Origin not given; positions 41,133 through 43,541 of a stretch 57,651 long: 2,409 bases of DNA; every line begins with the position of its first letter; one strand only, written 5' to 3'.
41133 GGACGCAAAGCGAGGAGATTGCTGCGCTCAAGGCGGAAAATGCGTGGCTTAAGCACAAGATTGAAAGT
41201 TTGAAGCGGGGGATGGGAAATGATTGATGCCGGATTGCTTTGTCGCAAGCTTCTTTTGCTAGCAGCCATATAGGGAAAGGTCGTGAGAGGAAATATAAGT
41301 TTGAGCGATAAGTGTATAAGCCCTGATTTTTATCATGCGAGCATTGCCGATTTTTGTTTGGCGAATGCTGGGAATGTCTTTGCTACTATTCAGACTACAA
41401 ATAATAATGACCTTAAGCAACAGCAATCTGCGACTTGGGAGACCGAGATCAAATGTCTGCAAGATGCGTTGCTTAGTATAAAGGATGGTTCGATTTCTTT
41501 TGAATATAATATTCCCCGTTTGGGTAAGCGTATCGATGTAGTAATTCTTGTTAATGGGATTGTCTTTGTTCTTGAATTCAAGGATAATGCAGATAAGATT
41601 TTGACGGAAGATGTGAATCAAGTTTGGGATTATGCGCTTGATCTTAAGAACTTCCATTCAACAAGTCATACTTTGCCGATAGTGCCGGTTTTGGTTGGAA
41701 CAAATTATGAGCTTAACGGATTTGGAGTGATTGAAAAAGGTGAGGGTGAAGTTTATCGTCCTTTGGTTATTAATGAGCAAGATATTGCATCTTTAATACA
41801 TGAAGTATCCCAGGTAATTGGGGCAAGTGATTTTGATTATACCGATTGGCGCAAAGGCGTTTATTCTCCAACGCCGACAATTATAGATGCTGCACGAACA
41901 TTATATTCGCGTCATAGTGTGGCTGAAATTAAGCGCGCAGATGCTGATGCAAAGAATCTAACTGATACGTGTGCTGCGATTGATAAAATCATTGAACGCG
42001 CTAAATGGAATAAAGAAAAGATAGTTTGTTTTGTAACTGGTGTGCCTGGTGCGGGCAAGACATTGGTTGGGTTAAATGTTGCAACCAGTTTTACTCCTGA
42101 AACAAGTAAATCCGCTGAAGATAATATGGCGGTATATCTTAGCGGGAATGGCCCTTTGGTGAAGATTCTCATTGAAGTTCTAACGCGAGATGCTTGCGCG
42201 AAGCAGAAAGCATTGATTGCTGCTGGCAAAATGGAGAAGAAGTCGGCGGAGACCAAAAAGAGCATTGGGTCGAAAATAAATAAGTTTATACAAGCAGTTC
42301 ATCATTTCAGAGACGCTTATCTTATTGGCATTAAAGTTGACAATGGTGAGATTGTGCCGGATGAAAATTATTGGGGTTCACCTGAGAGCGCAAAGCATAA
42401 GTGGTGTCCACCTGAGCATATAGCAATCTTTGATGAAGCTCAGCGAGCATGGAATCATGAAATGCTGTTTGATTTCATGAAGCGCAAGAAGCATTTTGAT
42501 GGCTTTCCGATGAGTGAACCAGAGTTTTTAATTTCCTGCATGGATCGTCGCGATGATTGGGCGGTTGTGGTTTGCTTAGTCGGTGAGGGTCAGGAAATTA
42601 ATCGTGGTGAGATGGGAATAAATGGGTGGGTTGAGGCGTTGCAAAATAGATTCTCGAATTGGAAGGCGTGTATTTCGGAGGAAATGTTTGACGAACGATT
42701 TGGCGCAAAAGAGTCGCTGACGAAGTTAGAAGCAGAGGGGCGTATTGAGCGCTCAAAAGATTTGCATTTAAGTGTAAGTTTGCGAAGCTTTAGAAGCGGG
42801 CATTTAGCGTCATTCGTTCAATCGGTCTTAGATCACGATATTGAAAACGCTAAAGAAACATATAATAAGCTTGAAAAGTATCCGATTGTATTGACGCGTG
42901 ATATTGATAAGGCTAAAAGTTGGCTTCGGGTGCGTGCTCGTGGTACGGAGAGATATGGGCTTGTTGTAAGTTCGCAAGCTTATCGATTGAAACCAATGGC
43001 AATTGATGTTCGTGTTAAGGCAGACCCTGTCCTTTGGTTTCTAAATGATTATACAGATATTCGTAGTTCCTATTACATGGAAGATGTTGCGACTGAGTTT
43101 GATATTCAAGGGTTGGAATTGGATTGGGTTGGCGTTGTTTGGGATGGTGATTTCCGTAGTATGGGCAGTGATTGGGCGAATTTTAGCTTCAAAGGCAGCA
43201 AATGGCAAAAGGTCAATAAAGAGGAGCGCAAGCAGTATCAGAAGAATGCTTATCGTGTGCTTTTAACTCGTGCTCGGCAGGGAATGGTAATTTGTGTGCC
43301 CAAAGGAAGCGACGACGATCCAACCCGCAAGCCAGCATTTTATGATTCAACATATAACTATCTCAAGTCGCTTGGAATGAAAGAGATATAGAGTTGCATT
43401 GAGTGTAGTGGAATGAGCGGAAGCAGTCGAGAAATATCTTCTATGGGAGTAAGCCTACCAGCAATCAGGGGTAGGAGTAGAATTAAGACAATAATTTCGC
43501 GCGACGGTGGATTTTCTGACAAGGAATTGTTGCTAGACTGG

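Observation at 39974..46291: Island 2: one operon stacking three unrelated PD-(D/E)xK nuclease modules with a DUF2075 ATPase, a candidate undescribed defence system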

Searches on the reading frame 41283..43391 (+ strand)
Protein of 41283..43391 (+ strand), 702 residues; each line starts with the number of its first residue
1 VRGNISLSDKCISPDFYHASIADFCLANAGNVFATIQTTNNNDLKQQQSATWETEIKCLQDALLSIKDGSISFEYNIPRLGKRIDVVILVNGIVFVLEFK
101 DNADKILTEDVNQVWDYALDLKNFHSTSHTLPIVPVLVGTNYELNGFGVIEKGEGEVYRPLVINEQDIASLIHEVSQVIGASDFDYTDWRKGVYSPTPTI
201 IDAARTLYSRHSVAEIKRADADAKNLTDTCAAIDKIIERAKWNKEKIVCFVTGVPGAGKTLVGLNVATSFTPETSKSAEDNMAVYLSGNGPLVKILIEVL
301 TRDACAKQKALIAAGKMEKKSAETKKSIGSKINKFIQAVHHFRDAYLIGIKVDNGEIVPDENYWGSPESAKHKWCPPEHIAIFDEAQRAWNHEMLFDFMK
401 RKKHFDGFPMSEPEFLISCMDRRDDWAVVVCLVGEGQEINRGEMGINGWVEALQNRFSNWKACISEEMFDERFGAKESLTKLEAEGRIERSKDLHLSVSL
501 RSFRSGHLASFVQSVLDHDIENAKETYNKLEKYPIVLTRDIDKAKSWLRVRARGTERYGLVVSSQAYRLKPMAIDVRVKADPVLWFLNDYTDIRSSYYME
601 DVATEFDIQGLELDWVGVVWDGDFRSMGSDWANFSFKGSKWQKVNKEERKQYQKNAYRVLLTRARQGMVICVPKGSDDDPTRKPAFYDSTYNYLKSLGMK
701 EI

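Call 3: search_protein_families(library=pfam, proteins=[window:41283-43391:+], max_evalue=0.01)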
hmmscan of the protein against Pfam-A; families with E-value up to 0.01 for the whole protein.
window:41283-43391:+ (702 aa): 2 families
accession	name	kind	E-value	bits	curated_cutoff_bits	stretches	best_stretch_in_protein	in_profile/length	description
PF09848.15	SLFN-g3_helicase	-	8.8e-77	259.2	24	1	247-673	2-353/354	Schlafen group 3, DNA/RNA helicase domain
PF13191.12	AAA_16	-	0.0089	17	32.6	0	248-342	26-123/167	AAA ATPase domain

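Call 4: search_protein_families(library=padloc, proteins=[window:41283-43391:+], max_evalue=0.01)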
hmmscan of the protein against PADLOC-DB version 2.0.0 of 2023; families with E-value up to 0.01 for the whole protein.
window:41283-43391:+ (702 aa): 3 families
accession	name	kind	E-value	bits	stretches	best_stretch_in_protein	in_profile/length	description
PDLC05014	PDC-S41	-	1.4e-262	870.8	1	16-702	5-653/657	-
PDLC02372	Nhi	-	0.0005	16.8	0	235-272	192-224/470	-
PDLC02350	AbiO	-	0.00066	16.5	0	234-273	187-219/468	AbiO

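Call 5: search_protein_families(library=ncbifam, proteins=[window:41283-43391:+], max_evalue=0.01)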
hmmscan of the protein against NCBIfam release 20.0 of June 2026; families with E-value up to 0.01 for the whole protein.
window:41283-43391:+ (702 aa): 0 families

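Call 11: find_encoding_contigs(protein=window:41283-43391:+, flank=10000, max_places=10)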
Protein window:41283-43391:+ (702 aa): no gene with exactly this product is on record in the collection.

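Call 13: find_homologous_proteins(query=window:41283-43391:+, max_evalue=1e-10)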
Query window:41283-43391:+ (702 aa): 8000 proteins with E <= 1e-10 among 8000 candidates; the best 120 are listed.
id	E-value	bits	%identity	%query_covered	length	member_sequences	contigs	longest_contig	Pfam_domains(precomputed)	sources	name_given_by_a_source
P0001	0.0e+0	1624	100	100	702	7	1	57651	PF09848.16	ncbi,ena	-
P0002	0.0e+0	1579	97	100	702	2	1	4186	PF09848.16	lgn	-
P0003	0.0e+0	1353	82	99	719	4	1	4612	PF09848.16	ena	-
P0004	0.0e+0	1320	80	99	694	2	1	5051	PF09848.16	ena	-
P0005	0.0e+0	1314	80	99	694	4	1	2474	PF09848.16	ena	-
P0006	0.0e+0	1293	80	99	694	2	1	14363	PF09848.16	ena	-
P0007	1.1e-237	809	55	98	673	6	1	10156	PF09848.16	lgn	-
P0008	1.8e-237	808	55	98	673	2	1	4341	PF09848.16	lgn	-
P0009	1.0e-236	806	54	98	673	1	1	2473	PF09848.16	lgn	-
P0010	4.1e-236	803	54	98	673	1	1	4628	PF09848.16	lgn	-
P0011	1.1e-235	802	54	98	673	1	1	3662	PF09848.16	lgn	-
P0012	1.3e-235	802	54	98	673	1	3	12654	PF09848.16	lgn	-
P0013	1.6e-235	802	54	98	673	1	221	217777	PF09848.16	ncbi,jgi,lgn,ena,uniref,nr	ncbi:DUF2075 domain-containing protein [Bacteroides fluxus]|uniref:DUF2075 domain-containing protein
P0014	1.9e-235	801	54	98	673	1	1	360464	PF09848.16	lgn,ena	-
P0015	3.0e-235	801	54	98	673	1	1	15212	PF09848.16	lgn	-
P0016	3.3e-235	801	54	98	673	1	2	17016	PF09848.16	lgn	-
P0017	5.7e-235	800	54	98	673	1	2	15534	PF09848.16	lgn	-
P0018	8.9e-235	799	55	98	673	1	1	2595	PF09848.16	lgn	-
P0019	9.8e-235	799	54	98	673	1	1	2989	PF09848.16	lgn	-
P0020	1.0e-234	799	54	98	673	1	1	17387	PF09848.16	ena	-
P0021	1.4e-234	798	53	98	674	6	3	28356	PF09848.16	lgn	-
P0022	1.5e-234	798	54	98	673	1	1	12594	PF09848.16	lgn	-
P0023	1.6e-234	798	54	98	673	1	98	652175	PF09848.16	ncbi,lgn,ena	ncbi:MAG: hypothetical protein BACA_02387 [Bacteroides fragilis]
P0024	1.7e-234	798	54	98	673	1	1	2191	PF09848.16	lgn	-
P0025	2.2e-234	798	54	98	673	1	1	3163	PF09848.16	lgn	-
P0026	6.6e-234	796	54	98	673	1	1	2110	PF09848.16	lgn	-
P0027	7.1e-234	796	54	98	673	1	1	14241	PF09848.16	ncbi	ncbi:MAG: DUF2075 domain-containing protein [Bacteroidaceae bacterium]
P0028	8.0e-234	796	54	98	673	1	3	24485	PF09848.16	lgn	-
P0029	1.0e-233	796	54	98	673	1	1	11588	PF09848.16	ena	-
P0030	1.4e-233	795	54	98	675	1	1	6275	PF09848.16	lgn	-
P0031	1.4e-233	795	55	97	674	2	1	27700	PF09848.16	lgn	-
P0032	1.6e-233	795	54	97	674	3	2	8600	PF09848.16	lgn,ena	-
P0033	2.1e-233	795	53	98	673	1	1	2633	PF09848.16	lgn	-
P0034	3.7e-233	794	55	98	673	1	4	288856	PF09848.16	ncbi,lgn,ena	-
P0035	1.0e-232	792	54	98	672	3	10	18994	PF09848.16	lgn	-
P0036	1.7e-232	792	53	98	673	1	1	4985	PF09848.16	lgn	-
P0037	1.7e-232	792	54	98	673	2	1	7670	PF09848.16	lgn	-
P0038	2.6e-232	791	54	98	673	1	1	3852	PF09848.16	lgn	-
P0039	1.3e-231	789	54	98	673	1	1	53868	PF09848.16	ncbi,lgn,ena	ncbi:DUF2075 domain-containing protein [Parabacteroides chinchillae]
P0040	2.7e-231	788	53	98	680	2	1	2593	PF09848.16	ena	-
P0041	2.9e-231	787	53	98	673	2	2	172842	PF09848.16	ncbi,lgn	-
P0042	4.2e-231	787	53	99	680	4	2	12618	PF09848.16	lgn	-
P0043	5.7e-231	787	54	98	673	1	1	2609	PF09848.16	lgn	-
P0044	8.4e-231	786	54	98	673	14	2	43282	PF09848.16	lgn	-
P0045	1.2e-230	785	54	98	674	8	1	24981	PF09848.16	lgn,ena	-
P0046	1.2e-230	785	54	98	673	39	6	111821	PF09848.16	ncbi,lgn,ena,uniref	ncbi:DUF2075 domain-containing protein [Alistipes sp.]|uniref:DUF2075 domain-containing protein n=1 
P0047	1.7e-230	785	53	97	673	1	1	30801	PF09848.16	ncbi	-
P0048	1.9e-230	785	53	98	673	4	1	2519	PF09848.16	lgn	-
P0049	1.9e-230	785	54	98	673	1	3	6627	PF09848.16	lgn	-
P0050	2.2e-230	785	53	98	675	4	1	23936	PF09848.16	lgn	-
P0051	2.3e-230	784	53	98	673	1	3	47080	PF09848.16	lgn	-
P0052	2.5e-230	784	53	98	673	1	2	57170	PF09848.16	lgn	-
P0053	3.0e-230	784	53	98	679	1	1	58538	PF09848.16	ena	-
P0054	4.1e-230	784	54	98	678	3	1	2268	PF09848.16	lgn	-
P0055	4.4e-230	784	53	98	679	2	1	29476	PF09848.16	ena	-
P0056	1.3e-229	782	53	98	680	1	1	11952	PF09848.16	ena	-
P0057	4.9e-228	777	54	96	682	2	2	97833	PF09848.16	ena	-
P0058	5.5e-228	777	53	96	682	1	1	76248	PF09848.16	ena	-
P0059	5.9e-228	777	53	98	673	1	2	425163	PF09848.16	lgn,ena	-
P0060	7.3e-228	776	53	98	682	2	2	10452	PF09848.16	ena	-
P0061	2.6e-227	774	53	96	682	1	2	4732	PF09848.16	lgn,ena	-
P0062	5.6e-227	773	52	98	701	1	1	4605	PF09848.16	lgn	-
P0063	1.5e-226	772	51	98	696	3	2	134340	PF09848.16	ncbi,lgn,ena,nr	ncbi:MAG: DUF2075 domain-containing protein [Opitutales bacterium]|nr:DUF2075 domain-containing prot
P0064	1.6e-226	772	54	95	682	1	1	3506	PF09848.16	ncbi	-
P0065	1.6e-226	772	51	98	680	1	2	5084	PF09848.16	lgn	-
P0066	1.9e-226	772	52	98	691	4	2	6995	PF09848.16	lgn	-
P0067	2.8e-226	771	53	98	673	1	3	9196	PF09848.16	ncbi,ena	-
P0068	3.3e-226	771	52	98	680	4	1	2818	PF09848.16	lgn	-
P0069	5.7e-226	770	53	98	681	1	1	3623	PF09848.16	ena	-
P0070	6.2e-226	770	53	98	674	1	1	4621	PF09848.16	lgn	-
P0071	9.6e-226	769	53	98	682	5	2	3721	PF09848.16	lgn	-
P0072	1.4e-225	769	53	96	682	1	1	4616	PF09848.16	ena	-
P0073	3.5e-225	767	52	98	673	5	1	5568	PF09848.16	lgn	-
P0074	4.5e-224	764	52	98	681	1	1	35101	PF09848.16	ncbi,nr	ncbi:MAG: DUF2075 domain-containing protein [Bacteroidetes bacterium]|nr:DUF2075 domain-containing p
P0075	1.1e-223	762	53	95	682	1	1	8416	PF09848.16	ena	-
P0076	2.1e-223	761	53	95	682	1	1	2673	PF09848.16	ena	-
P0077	2.7e-223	761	52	98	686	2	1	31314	PF09848.16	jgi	jgi:hypothetical protein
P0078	2.7e-223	761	52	98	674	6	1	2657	PF09848.16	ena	-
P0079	3.1e-223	761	52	98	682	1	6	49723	PF09848.16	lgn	-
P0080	6.7e-223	760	52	98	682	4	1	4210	PF09848.16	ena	-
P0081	1.7e-222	758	51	98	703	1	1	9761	PF09848.16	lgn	-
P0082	2.8e-222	758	53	95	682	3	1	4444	PF09848.16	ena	-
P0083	7.6e-222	756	52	98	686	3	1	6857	PF09848.16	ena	-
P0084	7.9e-221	753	50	98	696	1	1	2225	PF09848.16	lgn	-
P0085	1.4e-220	752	52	98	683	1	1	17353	PF09848.16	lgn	-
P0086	1.7e-220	752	50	98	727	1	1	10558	PF09848.16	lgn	-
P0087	7.8e-220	750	50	98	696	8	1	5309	PF09848.16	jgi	-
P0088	2.7e-219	748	50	98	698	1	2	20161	PF09848.16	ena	-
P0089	1.6e-217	742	51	98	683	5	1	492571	PF09848.16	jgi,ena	-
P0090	6.2e-216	737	56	87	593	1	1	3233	PF09848.16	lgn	-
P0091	3.3e-215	734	50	98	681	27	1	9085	PF09848.16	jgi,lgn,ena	-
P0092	8.5e-215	733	49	98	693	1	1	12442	PF09848.16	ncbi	-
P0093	1.1e-214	733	56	86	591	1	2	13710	PF09848.16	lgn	-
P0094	2.2e-214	732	50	98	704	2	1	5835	PF09848.16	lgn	-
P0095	5.0e-214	730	51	98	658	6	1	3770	PF09848.16,PF04851.22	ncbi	-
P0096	7.2e-214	730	51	97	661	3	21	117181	PF09848.16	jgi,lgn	jgi:DNA polymerase III delta prime subunit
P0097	5.3e-212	724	50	98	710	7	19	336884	PF09848.16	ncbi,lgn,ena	-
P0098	7.0e-212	723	54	89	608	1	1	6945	PF09848.16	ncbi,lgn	-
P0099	1.3e-211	723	50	98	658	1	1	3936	PF09848.16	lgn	-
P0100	2.0e-211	722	51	98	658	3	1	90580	PF13401.13,PF09848.16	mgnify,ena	mgnify:CR=1 FL=1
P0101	7.1e-211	720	49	97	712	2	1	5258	PF09848.16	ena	-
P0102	2.2e-210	718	50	98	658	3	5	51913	PF09848.16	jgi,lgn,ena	-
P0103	2.2e-210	718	50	97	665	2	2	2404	PF13401.13,PF09848.16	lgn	-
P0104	2.3e-210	718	50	98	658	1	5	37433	PF09848.16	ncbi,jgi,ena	-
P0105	4.4e-210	717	50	98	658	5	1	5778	PF09848.16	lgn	-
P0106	5.2e-210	717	49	98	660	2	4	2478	PF09848.16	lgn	-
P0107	6.5e-210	717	49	98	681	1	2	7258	PF09848.16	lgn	-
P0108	6.8e-210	717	51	98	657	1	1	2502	PF09848.16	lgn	-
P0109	7.7e-210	717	47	99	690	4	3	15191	PF09848.16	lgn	-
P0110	9.5e-210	716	50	98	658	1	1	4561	PF09848.16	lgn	-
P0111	1.2e-209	716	50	98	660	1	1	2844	PF13401.13,PF09848.16,PF13191.13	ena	-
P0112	1.4e-209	716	49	98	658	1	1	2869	PF09848.16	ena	-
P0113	1.8e-209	715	51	98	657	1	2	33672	PF13401.13,PF09848.16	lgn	-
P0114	2.1e-209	715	50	98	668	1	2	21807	PF13401.13,PF09848.16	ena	-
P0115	3.8e-209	714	50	98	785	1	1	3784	PF00293.35,PF09848.16,PF14815.13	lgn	-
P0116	3.8e-209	714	53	92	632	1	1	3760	PF09848.16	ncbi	ncbi:MAG: DNA/RNA helicase domain-containing protein, partial [Mucinivorans sp.]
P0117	5.2e-209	714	51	97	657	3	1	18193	PF09848.16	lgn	-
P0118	8.2e-209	713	50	98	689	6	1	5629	PF09848.16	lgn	-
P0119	1.3e-208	713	49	98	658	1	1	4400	PF09848.16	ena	-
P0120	1.5e-208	712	49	98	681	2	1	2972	PF13401.13,PF09848.16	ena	-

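Call 14: find_encoding_contigs(protein=P0001, flank=10000, max_places=5)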
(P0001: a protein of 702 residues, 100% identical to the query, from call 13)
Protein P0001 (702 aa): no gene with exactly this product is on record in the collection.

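Call 15: find_encoding_contigs(protein=P0006, flank=10000, max_places=5)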
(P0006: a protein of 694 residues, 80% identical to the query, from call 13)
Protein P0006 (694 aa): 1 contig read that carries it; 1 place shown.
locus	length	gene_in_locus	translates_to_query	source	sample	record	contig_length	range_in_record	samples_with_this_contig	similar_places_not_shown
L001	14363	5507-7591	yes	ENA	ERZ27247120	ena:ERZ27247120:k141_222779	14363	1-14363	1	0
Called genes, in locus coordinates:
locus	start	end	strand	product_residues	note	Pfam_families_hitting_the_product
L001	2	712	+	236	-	?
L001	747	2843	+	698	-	PF08305:NPCBM, PF16499:Melibiase_2, PF17801:Melibiase_C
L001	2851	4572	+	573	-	PF03169:OPT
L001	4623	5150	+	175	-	PF02677:QueH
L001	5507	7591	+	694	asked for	PF09848:SLFN-g3_helicase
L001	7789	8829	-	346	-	PF18291:HU-HIG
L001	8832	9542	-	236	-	PF18291:HU-HIG (faint)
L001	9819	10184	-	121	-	-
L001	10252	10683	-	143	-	-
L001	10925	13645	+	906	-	-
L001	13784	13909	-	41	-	-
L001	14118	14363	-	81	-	?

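Call 16: find_encoding_contigs(protein=P0003, flank=10000, max_places=5)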
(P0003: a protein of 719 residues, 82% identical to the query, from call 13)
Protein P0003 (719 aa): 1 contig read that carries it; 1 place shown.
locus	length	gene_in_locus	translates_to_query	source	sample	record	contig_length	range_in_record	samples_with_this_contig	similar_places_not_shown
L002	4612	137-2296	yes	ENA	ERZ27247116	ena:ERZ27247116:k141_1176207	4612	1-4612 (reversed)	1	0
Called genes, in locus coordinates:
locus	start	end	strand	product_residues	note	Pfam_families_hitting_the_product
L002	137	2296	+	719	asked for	PF09848:SLFN-g3_helicase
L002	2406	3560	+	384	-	-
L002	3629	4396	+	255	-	PF13180:PDZ_2 (weak), PF17820:PDZ_6 (faint)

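Call 33: search_protein_families(library=pfam, proteins=[L023:8041-9324:+, L023:12106-13425:+, L023:13684-16635:+, L029:8697-9944:+, L029:12747-14720:+, L025:3651-5429:+, L025:5859-6443:+, L025:6425-6892:+, L025:6949-7821:+, L025:12321-13547:+], max_evalue=0.001)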
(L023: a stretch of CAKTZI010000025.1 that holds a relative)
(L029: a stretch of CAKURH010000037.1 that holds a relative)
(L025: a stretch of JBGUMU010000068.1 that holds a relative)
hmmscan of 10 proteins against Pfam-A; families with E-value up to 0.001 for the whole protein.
L023:8041-9324:+ (427 aa): 0 families

L023:12106-13425:+ (439 aa): 2 families
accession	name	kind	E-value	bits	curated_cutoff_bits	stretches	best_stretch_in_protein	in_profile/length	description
PF13635.12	DUF4143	-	5.5e-29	101.4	28.1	1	215-380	2-159/160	Domain of unknown function (DUF4143)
PF13173.12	AAA_14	-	2.1e-12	47.6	27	1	34-149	3-127/129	AAA domain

L023:13684-16635:+ (983 aa): 6 families
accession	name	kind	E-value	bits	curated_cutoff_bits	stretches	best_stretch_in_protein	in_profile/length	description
PF02836.23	Glyco_hydro_2_C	-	5.2e-95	318.5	21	1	341-621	1-301/302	Glycosyl hydrolases family 2, TIM barrel domain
PF02929.23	Bgal_small_N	-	4.4e-39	135.1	25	2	886-979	160-246/248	Beta galactosidase small chain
PF02837.24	Glyco_hydro_2_N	-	1.9e-34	119.5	28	1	92-260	4-167/169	Glycosyl hydrolases family 2, sugar binding domain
PF22666.2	Glyco_hydro_2_N2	-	9.4e-05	23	27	1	166-235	51-120/167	Glycosyl hydrolase 2 galactose-binding domain-like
PF16353.11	LacZ_4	-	0.00025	21.7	27.3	1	632-681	1-48/87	Beta-galactosidase, domain 4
PF02449.21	Glyco_hydro_42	-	0.00053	19.9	21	0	365-471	37-140/376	Beta-galactosidase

L029:8697-9944:+ (415 aa): 5 families
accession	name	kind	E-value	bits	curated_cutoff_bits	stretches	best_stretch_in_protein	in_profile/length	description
PF13635.12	DUF4143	-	1e-24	87.6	28.1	1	214-362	2-160/160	Domain of unknown function (DUF4143)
PF13173.12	AAA_14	-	3.9e-24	85.5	27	1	36-158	2-128/129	AAA domain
PF13401.12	AAA_22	-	0.00019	22.2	27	0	34-69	3-34/130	AAA domain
PF13191.12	AAA_16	-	0.00024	22.1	32.6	0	14-60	3-48/167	AAA ATPase domain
PF05621.17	TniB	-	0.00061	19.7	22.4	0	12-64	11-63/189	Bacterial TniB protein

L029:12747-14720:+ (657 aa): 0 families

L025:3651-5429:+ (592 aa): 4 families
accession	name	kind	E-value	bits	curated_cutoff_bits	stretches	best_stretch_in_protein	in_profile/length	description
PF01380.27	SIS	-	1.2e-40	138.8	25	2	286-411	2-129/131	SIS domain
PF13522.11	GATase_6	-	1.3e-17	64.5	27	1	62-191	9-129/130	Glutamine amidotransferase domain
PF13537.11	GATase_7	-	2.6e-12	47.3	25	1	83-193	13-118/123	Glutamine amidotransferase domain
PF13230.11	GATase_4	-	6e-08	32.4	23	1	31-132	35-139/272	Glutamine amidotransferases class-II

L025:5859-6443:+ (194 aa): 0 families

L025:6425-6892:+ (155 aa): 1 family
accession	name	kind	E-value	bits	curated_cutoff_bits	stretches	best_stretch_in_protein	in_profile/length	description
PF10263.15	SprT-like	-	1.5e-05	25.2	25.6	1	54-127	32-103/108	SprT-like family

L025:6949-7821:+ (290 aa): 2 families
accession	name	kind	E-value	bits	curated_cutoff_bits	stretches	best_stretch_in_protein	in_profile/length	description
PF08378.17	NERD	-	1.5e-28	100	22.1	1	73-187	1-111/111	Nuclease-related domain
PF01396.24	Zn_ribbon_Top1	-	3.7e-15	55.9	32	1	256-289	2-35/39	Topoisomerase DNA binding C4 zinc finger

L025:12321-13547:+ (408 aa): 1 family
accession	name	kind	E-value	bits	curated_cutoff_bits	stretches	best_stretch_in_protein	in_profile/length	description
PF00155.27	Aminotran_1_2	-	4.8e-28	98.8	19.7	1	44-399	14-357/361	Aminotransferase class I and II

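Call 43: find_encoding_contigs(protein=P0013, flank=6000, max_places=10)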
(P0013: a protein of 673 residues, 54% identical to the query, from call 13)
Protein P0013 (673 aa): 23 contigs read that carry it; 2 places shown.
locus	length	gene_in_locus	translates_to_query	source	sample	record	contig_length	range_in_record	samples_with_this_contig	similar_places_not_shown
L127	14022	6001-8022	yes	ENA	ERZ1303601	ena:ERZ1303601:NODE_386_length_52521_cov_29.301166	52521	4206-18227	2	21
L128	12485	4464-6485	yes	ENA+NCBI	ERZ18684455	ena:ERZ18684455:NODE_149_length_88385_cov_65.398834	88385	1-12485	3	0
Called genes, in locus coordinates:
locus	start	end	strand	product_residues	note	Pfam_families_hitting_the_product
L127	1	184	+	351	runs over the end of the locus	PF21957:Zn_ribbon_16, PF19898:DUF6371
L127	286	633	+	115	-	PF21983:NikA-like, PF05713:MobC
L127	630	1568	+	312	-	PF03432:Relaxase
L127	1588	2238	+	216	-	-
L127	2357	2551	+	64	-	PF12844:HTH_19 (weak), PF01381:HTH_3, PF13443:HTH_26 (weak)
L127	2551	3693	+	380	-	-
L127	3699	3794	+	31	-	-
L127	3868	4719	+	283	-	-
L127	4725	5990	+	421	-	PF00158:Sigma54_activat, PF07724:AAA_2, PF07728:AAA_5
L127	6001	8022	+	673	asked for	PF09848:SLFN-g3_helicase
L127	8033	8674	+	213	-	PF10544:T5orf172, PF13455:MUG113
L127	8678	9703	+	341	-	-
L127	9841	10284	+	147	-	PF00583:Acetyltransf_1, PF13527:Acetyltransf_9 (faint), PF13673:Acetyltransf_10, PF13508:Acetyltransf_7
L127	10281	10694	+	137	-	PF12663:DUF3788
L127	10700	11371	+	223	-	PF01243:PNPOx_N, PF16242:Pyrid_ox_like, PF12674:Zn_ribbon_2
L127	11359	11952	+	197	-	PF03352:Adenine_glyco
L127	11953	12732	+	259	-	PF01209:Ubie_methyltran, PF13489:Methyltransf_23, PF03848:TehB (faint), PF05175:MTS (weak), PF13847:Methyltransf_31, PF08241:Methyltransf_11, PF08242:Methyltransf_12, PF13649:Methyltransf_25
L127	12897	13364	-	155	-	-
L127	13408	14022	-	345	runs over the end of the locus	PF08240:ADH_N, PF00107:ADH_zinc_N, PF13602:ADH_zinc_N_2 (weak)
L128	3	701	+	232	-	?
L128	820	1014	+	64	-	PF12844:HTH_19 (weak), PF01381:HTH_3, PF13443:HTH_26 (weak)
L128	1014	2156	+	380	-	-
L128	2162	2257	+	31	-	-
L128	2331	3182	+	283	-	-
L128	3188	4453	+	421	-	PF00158:Sigma54_activat, PF07724:AAA_2, PF07728:AAA_5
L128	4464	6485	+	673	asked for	PF09848:SLFN-g3_helicase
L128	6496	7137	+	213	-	PF10544:T5orf172, PF13455:MUG113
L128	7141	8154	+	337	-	PF02661:Fic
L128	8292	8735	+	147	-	PF00583:Acetyltransf_1, PF13527:Acetyltransf_9 (faint), PF13673:Acetyltransf_10, PF13508:Acetyltransf_7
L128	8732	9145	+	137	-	PF12663:DUF3788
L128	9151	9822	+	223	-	PF01243:PNPOx_N, PF16242:Pyrid_ox_like, PF12674:Zn_ribbon_2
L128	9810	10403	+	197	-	PF03352:Adenine_glyco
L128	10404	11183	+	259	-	PF01209:Ubie_methyltran, PF13489:Methyltransf_23, PF03848:TehB (faint), PF05175:MTS (weak), PF13847:Methyltransf_31, PF08241:Methyltransf_11, PF08242:Methyltransf_12, PF13649:Methyltransf_25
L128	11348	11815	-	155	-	-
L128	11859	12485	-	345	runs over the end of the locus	PF08240:ADH_N, PF00107:ADH_zinc_N, PF13602:ADH_zinc_N_2 (weak)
